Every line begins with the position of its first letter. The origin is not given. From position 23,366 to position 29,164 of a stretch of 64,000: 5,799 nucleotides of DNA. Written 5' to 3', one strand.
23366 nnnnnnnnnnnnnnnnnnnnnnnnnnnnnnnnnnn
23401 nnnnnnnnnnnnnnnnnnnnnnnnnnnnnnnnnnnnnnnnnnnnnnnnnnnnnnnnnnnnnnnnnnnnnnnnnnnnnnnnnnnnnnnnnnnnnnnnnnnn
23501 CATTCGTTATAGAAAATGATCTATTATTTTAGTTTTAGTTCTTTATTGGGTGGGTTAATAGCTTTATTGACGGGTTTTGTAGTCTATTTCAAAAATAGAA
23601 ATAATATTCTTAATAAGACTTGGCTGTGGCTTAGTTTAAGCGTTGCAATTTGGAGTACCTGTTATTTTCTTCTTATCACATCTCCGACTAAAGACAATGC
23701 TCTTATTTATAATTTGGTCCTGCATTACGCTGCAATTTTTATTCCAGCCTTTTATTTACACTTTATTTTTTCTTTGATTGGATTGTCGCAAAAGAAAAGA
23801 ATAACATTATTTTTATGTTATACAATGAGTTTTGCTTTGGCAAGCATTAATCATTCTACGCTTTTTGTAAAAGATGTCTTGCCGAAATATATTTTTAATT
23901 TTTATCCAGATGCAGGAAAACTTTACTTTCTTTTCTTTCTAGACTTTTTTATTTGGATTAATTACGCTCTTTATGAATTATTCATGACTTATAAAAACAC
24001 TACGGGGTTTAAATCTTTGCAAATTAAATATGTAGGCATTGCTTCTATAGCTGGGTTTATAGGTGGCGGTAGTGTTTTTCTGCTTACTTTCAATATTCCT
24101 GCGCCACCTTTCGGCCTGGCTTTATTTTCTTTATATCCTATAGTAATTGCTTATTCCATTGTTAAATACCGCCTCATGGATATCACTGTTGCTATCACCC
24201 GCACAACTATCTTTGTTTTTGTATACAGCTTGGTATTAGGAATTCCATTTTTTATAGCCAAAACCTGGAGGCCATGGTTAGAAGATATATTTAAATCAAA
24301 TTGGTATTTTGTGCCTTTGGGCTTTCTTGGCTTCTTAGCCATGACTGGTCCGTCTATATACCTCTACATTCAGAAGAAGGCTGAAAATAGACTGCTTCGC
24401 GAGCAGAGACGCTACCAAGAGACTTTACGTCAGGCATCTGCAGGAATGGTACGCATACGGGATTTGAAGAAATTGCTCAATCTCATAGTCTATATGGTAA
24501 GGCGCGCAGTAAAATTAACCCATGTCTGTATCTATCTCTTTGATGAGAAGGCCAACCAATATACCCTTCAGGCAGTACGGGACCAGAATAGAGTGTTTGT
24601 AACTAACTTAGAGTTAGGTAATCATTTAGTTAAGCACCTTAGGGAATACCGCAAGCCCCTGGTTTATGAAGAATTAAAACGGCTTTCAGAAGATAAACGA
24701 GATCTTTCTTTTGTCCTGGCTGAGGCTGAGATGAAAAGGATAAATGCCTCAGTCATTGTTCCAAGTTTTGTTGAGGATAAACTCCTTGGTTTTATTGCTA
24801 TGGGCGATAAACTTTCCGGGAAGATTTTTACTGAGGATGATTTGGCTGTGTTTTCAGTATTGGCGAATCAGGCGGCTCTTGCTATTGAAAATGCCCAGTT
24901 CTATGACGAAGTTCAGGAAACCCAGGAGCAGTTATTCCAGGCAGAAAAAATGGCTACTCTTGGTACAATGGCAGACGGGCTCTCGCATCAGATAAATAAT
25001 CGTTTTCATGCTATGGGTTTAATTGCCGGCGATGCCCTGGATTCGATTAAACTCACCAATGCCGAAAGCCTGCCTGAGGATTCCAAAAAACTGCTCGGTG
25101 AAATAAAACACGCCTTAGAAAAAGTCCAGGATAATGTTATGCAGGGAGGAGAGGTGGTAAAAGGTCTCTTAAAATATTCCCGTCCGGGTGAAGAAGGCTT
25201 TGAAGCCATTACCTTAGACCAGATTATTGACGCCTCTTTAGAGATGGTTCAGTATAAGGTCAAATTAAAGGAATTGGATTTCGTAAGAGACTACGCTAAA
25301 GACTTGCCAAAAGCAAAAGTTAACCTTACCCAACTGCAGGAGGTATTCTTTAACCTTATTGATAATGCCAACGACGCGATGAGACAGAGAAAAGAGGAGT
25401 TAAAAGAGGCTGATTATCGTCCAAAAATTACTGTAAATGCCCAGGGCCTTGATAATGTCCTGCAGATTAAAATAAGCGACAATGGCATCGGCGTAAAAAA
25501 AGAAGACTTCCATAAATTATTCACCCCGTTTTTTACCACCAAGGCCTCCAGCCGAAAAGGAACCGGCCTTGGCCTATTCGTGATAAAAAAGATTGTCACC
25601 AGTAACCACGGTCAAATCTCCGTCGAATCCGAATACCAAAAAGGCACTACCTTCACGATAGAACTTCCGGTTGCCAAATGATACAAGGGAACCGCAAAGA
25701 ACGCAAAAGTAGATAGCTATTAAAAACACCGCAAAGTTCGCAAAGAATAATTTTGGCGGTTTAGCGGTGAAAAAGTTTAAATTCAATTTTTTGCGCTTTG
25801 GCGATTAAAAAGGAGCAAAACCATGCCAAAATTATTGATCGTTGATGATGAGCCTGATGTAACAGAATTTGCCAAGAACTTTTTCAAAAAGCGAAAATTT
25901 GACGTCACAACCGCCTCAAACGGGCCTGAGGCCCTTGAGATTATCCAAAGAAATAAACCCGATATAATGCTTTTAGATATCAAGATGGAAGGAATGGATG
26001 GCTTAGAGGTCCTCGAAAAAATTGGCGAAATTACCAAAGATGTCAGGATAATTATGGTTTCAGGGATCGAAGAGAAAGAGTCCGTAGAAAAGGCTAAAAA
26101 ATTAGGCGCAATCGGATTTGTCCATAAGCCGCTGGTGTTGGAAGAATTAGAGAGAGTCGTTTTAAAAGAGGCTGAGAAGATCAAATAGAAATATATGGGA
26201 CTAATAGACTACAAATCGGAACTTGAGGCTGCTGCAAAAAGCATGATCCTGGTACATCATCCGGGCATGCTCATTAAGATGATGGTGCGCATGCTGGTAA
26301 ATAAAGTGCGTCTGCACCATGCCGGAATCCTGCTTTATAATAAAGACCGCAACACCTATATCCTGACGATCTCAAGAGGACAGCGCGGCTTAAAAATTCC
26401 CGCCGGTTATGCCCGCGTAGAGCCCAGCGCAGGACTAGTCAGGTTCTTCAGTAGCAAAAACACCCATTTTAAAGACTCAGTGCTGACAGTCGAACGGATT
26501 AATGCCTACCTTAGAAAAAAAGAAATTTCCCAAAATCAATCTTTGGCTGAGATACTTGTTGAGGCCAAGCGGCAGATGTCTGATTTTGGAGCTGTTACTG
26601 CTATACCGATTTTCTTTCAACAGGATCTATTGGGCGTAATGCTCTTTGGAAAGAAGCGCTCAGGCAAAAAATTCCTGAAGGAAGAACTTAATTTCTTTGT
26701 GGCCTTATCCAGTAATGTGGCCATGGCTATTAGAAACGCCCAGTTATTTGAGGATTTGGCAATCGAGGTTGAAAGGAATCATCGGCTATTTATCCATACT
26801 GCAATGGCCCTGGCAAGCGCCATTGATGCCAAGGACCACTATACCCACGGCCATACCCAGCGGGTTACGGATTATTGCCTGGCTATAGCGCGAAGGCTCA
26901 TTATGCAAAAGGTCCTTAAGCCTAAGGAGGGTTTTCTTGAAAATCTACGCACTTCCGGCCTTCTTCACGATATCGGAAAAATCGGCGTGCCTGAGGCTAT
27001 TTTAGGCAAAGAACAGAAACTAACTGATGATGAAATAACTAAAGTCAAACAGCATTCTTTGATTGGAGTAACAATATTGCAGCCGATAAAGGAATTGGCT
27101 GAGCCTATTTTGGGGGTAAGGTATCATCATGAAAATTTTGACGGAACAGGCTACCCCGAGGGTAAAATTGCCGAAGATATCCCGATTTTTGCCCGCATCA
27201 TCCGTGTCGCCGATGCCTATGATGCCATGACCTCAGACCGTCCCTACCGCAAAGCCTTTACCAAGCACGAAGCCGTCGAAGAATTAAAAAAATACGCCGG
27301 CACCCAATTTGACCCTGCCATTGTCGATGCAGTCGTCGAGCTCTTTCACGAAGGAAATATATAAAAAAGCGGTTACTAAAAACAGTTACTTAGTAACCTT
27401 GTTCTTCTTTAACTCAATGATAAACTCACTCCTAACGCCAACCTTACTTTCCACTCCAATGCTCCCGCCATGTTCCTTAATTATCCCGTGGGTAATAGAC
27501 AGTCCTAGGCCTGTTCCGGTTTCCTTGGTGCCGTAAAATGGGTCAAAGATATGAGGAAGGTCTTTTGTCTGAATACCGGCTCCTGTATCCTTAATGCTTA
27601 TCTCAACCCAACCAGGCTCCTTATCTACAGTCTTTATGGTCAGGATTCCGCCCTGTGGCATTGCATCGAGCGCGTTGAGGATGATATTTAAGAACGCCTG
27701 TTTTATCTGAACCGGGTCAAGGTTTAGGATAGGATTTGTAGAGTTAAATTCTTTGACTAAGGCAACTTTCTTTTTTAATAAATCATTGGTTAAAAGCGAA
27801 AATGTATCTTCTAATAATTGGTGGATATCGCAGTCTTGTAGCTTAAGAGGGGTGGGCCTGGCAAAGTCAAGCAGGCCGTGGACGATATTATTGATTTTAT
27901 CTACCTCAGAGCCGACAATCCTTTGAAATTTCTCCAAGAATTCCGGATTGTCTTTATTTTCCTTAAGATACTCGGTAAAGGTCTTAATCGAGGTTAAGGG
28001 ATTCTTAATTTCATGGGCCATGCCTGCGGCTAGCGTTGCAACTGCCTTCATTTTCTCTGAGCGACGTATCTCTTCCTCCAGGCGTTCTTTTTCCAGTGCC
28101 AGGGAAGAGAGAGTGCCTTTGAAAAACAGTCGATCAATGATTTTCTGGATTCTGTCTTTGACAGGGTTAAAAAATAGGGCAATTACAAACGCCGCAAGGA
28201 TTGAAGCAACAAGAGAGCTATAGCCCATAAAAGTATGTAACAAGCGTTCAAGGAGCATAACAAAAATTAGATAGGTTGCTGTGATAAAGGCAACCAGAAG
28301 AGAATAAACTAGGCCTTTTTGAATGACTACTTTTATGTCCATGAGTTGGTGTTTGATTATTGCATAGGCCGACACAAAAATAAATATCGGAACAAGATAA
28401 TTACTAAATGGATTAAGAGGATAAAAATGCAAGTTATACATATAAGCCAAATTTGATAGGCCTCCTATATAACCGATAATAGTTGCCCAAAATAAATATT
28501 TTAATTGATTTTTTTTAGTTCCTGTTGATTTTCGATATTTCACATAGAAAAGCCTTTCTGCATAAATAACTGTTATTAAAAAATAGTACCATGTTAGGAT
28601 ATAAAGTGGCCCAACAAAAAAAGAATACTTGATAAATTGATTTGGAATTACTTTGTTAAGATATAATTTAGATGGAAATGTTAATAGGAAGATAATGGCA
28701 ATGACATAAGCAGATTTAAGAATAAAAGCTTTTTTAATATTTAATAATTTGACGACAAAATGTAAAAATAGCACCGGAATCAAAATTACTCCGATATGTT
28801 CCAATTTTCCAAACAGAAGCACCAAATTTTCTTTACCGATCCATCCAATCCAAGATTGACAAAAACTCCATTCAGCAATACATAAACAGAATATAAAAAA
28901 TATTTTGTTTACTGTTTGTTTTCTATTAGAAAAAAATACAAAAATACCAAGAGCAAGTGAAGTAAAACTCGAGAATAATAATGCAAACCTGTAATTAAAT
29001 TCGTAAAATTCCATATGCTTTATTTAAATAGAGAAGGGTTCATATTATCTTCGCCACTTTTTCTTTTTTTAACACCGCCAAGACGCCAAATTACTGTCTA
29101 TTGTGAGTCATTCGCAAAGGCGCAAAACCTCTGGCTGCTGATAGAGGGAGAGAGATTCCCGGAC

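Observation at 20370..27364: Candidate small-molecule (alpha-hydroxyketone-like) signalling locus: oxidoreductase + CqsA/LqsA-like alpha-oxoamine synthase + ADC-like protein, followed by 7TM-GAF histidine kinase, stand-alone REC and GAF-HD-GYP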

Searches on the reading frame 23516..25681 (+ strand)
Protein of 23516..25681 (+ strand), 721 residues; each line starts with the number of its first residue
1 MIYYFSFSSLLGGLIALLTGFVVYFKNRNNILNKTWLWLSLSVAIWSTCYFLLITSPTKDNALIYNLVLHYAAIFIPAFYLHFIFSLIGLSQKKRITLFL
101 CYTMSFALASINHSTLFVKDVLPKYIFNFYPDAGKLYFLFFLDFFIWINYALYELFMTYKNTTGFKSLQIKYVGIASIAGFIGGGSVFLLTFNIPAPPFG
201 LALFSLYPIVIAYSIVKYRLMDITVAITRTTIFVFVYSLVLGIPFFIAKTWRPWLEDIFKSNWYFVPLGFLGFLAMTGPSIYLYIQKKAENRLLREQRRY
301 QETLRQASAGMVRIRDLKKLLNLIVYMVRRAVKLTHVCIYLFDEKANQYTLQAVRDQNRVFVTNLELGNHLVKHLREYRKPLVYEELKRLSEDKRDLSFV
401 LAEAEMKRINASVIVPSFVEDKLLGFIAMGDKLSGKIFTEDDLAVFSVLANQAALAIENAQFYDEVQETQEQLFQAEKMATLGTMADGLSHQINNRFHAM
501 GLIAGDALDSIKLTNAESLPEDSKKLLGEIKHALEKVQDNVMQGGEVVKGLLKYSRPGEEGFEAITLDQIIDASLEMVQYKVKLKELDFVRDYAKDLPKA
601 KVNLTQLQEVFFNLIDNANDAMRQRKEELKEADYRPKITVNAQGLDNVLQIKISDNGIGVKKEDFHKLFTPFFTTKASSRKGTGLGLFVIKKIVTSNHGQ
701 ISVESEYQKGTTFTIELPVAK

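Call 3: search_protein_families(library=pfam, proteins=[window:23516-25681:+], max_evalue=0.01)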
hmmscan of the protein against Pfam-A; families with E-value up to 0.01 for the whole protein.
window:23516-25681:+ (721 aa): 7 families
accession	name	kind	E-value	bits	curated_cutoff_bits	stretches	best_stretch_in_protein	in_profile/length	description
PF02518.31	HATPase_c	-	2.7e-24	86.2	26.4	1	605-720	4-110/111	Histidine kinase-, DNA gyrase B-, and HSP90-like ATPase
PF01590.32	GAF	-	1.9e-10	41.8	22.4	1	316-457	1-133/133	GAF domain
PF16927.11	HisKA_7TM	-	5.9e-10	39.8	28.6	1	12-224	5-223/224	N-terminal 7TM region of histidine kinase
PF13185.12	GAF_2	-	8.1e-09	36.2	28.6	1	315-458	2-136/136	GAF domain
PF13492.12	GAF_3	-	1.3e-08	35.8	27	1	316-459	1-129/129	GAF domain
PF14501.12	HATPase_c_5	-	1.6e-05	25.2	22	1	605-708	4-93/102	GHKL domain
PF13589.12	HATPase_c_3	-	0.00011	22.7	25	1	607-686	3-71/137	Histidine kinase-, DNA gyrase B-, and HSP90-like ATPase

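Call 4: search_protein_families(library=ncbifam, proteins=[window:23516-25681:+], max_evalue=0.001)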
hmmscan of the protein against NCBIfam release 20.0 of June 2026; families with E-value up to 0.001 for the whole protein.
window:23516-25681:+ (721 aa): 86 families (the best 25 are shown)
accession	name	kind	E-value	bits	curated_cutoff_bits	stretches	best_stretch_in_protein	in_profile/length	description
NF008468.0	PRK11360.1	equivalog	2.1e-43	148.6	646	1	465-720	379-609/616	two-component system sensor histidine kinase AtoS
NF010411.0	PRK13837.1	equivalog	1e-37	129.7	647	1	274-720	249-676/828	two-component system VirA-like sensor kinase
NF038348.1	T2SS_HK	subfamily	7.9e-35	120.3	450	2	522-719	389-573/574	histidine kinase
NF007688.0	PRK10364.1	equivalog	5.5e-34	117.7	479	1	456-720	209-452/460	two-component system sensor histidine kinase ZraS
NF052574.1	HisKinEspCMyxo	equivalog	8.8e-32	110.1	1200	1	466-721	401-639/785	serine histidine kinase EspC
NF047466.1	hybrid_RR_LvrB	exception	3.9e-30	105.3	500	1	465-719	135-376/377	hybrid histidine kinase/response regulator LvrB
NF046026.1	HisKinCckACaul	equivalog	4.9e-30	104.2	1000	1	467-720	287-533/678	cell cycle histidine kinase CckA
NF046020.1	HisKinCckABruc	equivalog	6.1e-29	100.5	1000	1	467-718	465-706/868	cell cycle histidine kinase CckA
NF046044.1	PnpS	equivalog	3.5e-28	98.7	400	1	546-718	222-390/390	two-component system histidine kinase PnpS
NF010076.0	PRK13557.1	subfamily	1.8e-26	92.7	631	1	468-720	149-395/540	histidine kinase famiy protein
NF047497.1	HK_LIC_12097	equivalog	4.1e-24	85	500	1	462-719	130-366/367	LIC_12097 family sensor histidine kinase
NF052573.1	HisKinEspAMyxo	equivalog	6.4e-24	84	1400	1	465-720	367-612/755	serine histidine kinase EspA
TIGR02916.1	PEP_his_kin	equivalog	8e-24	84.2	300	1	318-718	321-679/679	XrtA/PEP-CTERM system histidine kinase PrsK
NF041777.1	sens_FixL_Rhizob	equivalog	2e-23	82.8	850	1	459-720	239-482/485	sensor protein FixL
NF047496.1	HK_LIC11548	equivalog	6.6e-22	78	750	1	461-719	339-589/589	LIC_11548 family sensor histidine kinase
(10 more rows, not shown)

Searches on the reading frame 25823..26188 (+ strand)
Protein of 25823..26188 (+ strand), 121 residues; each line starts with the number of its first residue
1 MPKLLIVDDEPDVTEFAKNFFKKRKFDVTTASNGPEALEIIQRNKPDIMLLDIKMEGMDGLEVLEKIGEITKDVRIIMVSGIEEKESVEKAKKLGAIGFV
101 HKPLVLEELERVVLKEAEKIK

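Call 3: search_protein_families(library=pfam, proteins=[window:25823-26188:+], max_evalue=0.01)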
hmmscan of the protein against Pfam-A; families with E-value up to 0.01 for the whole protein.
window:25823-26188:+ (121 aa): 1 family
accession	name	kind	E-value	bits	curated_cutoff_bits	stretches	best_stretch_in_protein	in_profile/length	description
PF00072.30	Response_reg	-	2.6e-30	105.3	30.2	1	5-112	2-109/111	Response regulator receiver domain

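Call 4: search_protein_families(library=ncbifam, proteins=[window:25823-26188:+], max_evalue=0.001)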
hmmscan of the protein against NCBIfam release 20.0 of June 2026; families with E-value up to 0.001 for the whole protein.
window:25823-26188:+ (121 aa): 101 families (the best 25 are shown)
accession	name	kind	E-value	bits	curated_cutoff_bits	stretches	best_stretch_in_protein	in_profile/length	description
TIGR02875.1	spore_0_A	equivalog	3.4e-21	75.7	200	1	3-117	4-122/262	sporulation transcription factor Spo0A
NF008469.0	PRK11361.1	equivalog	2.7e-20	72.5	714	1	3-114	6-117/461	acetoacetate metabolism transcriptional regulator AtoC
NF051870.1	NAssimRespRegNtrX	equivalog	8.5e-20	71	600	1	3-118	3-120/452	nitrogen assimilation response regulator NtrX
NF007969.0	PRK10693.1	equivalog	1.8e-18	66.6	329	1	3-113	9-120/337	two-component system response regulator RssB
NF052313.1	T9SS_RR_PorX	equivalog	2.5e-18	66.1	300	1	3-104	2-103/513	T9SS response regulator signal transducer PorX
NF007935.0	PRK10651.1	equivalog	4.6e-18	65.2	250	1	3-111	8-118/216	two-component system response regulator NarL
NF007135.0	PRK09581.1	equivalog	5.5e-18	65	474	1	3-104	4-107/457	PleD family two-component system response regulator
NF045505.1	RR_RssB_Pseudo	equivalog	9e-18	64.5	700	1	3-105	7-109/394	two-component system response regulator RssB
NF041367.1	CheY_Halo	equivalog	5.7e-17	62.1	200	1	5-106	2-103/114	chemotaxis protein CheY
NF040689.1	MtrAB_MtrA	equivalog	5.7e-17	61.8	300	1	4-109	1-105/219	MtrAB system response regulator MtrA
NF045717.1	DVU0259_DivK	exception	6.1e-17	61.9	160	1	3-113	4-112/117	DVU0259 family response regulator domain-containing protein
NF040534.1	resp_reg_YycF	equivalog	7.5e-17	61.4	340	1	3-109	2-107/231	response regulator YycF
NF045944.1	ResRegRpaBCyano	equivalog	1.3e-16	60.7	330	1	5-112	1-107/229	response regulator transcription factor RpaB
TIGR02154.1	PhoB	equivalog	2.2e-16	59.9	296.2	1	3-109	4-112/226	phosphate regulon transcriptional regulator PhoB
NF001965.0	PRK00742.1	subfamily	2.5e-16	59.8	293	1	3-105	5-110/357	chemotaxis-specific protein-glutamate methyltransferase CheB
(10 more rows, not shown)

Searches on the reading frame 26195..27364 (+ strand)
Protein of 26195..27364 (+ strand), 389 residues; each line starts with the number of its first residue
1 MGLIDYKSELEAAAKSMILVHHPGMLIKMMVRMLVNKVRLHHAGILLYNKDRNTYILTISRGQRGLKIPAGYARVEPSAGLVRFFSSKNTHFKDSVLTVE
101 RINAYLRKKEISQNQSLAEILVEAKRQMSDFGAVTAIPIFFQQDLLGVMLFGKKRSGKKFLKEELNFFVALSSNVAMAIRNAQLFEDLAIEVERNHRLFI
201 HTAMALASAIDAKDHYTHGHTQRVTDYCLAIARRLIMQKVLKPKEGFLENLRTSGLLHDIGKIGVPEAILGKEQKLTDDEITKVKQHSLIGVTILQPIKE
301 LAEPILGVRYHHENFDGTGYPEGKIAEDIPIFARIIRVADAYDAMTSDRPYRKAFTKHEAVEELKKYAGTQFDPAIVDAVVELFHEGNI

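Call 3: search_protein_families(library=pfam, proteins=[window:26195-27364:+], max_evalue=0.01)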
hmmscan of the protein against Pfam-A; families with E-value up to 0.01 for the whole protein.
window:26195-27364:+ (389 aa): 5 families
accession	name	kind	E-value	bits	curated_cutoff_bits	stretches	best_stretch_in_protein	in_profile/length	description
PF13487.12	HD_5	-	6.5e-39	133.8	27.2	1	207-376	4-170/170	HD domain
PF01966.28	HD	-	6.8e-17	62.3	22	1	219-345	3-116/116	HD domain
PF13492.12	GAF_3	-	4.7e-06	27.5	27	1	124-181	73-129/129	GAF domain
PF01590.32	GAF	-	0.00021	22.3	22.4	1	128-179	84-133/133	GAF domain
PF13185.12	GAF_2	-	0.0042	17.7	28.6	1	106-179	62-135/136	GAF domain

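Call 4: search_protein_families(library=ncbifam, proteins=[window:26195-27364:+], max_evalue=0.001)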
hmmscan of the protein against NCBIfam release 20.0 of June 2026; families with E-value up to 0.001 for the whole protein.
window:26195-27364:+ (389 aa): 3 families
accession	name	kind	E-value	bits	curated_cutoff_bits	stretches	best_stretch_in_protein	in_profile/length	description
NF053512.1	nitric_RR_NosR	exception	2.2e-36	125.8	400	1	185-386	160-356/422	response regulator c-di-GMP phosphodiesterase, NosR family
TIGR00277.1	HDIG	domain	8.4e-05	22.4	27.6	1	222-313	10-83/84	HDIG domain-containing metalloprotein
NF008283.0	PRK11061.1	equivalog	0.00066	18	583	0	129-190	105-165/748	phosphoenolpyruvate--protein phosphotransferase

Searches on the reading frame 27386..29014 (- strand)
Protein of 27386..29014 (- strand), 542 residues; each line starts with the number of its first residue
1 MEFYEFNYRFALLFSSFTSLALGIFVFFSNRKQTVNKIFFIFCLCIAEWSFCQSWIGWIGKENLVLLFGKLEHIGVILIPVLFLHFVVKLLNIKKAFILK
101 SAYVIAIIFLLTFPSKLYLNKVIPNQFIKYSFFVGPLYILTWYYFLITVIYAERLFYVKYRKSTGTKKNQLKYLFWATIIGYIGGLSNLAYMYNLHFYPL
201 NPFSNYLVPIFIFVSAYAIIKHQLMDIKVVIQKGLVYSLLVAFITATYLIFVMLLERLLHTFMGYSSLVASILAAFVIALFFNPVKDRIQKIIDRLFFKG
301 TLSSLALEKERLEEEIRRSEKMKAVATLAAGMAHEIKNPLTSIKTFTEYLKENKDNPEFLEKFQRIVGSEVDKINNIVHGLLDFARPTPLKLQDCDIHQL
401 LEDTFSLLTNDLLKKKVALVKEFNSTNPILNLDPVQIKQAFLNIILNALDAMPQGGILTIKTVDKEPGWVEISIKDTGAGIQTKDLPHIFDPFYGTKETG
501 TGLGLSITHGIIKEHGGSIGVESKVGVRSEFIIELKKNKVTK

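Call 3: search_protein_families(library=pfam, proteins=[window:27386-29014:-], max_evalue=0.01)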
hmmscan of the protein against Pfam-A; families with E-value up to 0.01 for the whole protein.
window:27386-29014:- (542 aa): 3 families
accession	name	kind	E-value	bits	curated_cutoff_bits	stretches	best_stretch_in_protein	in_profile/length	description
PF02518.31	HATPase_c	-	8.2e-24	84.6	26.4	1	433-537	2-109/111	Histidine kinase-, DNA gyrase B-, and HSP90-like ATPase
PF16927.11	HisKA_7TM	-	1.7e-14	54.7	28.6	1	12-227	2-222/224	N-terminal 7TM region of histidine kinase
PF00512.31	HisKA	-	8e-14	51.9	26.9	1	327-387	4-63/66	His Kinase A (phospho-acceptor) domain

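Call 4: search_protein_families(library=ncbifam, proteins=[window:27386-29014:-], max_evalue=0.001)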
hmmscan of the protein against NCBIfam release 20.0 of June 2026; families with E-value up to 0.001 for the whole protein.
window:27386-29014:- (542 aa): 81 families (the best 25 are shown)
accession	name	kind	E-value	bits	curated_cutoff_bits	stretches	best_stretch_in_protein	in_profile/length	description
NF008468.0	PRK11360.1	equivalog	6.6e-68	229.5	646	1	308-539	379-610/616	two-component system sensor histidine kinase AtoS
NF007688.0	PRK10364.1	equivalog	8.7e-64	215.9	479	1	265-538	199-452/460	two-component system sensor histidine kinase ZraS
NF010411.0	PRK13837.1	equivalog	1.2e-43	149.2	647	1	306-535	431-673/828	two-component system VirA-like sensor kinase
NF046044.1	PnpS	equivalog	7.9e-43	146.9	400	1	315-535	162-389/390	two-component system histidine kinase PnpS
NF038348.1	T2SS_HK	subfamily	2.8e-39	135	450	1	373-535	410-571/574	histidine kinase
NF053867.1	SprKinKinDBac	equivalog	5.2e-39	134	775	1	309-534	273-494/500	sporulation kinase KinD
NF046020.1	HisKinCckABruc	equivalog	2.7e-36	124.8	1000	1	308-537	463-707/868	cell cycle histidine kinase CckA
NF052574.1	HisKinEspCMyxo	equivalog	3.4e-34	118.1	1200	1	310-535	402-635/785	serine histidine kinase EspC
NF047466.1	hybrid_RR_LvrB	exception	1.1e-33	117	500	1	308-535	135-374/377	hybrid histidine kinase/response regulator LvrB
NF033092.0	HK_WalK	equivalog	4.4e-33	114.7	725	1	329-535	376-592/594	cell wall metabolism sensor histidine kinase WalK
NF010076.0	PRK13557.1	subfamily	5.9e-33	114.1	631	1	275-528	117-385/540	histidine kinase famiy protein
NF052573.1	HisKinEspAMyxo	equivalog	1.2e-32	112.9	1400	1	308-538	367-612/755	serine histidine kinase EspA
NF047497.1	HK_LIC_12097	equivalog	4.5e-32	111.2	500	1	301-533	127-362/367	LIC_12097 family sensor histidine kinase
TIGR02966.1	phoR_proteo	equivalog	1.4e-31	109.8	334.2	1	327-534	116-332/333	phosphate regulon sensor histidine kinase PhoR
NF008293.1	PRK11073.1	equivalog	1.3e-30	106.9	240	1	309-533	114-343/349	nitrogen regulation protein NR(II)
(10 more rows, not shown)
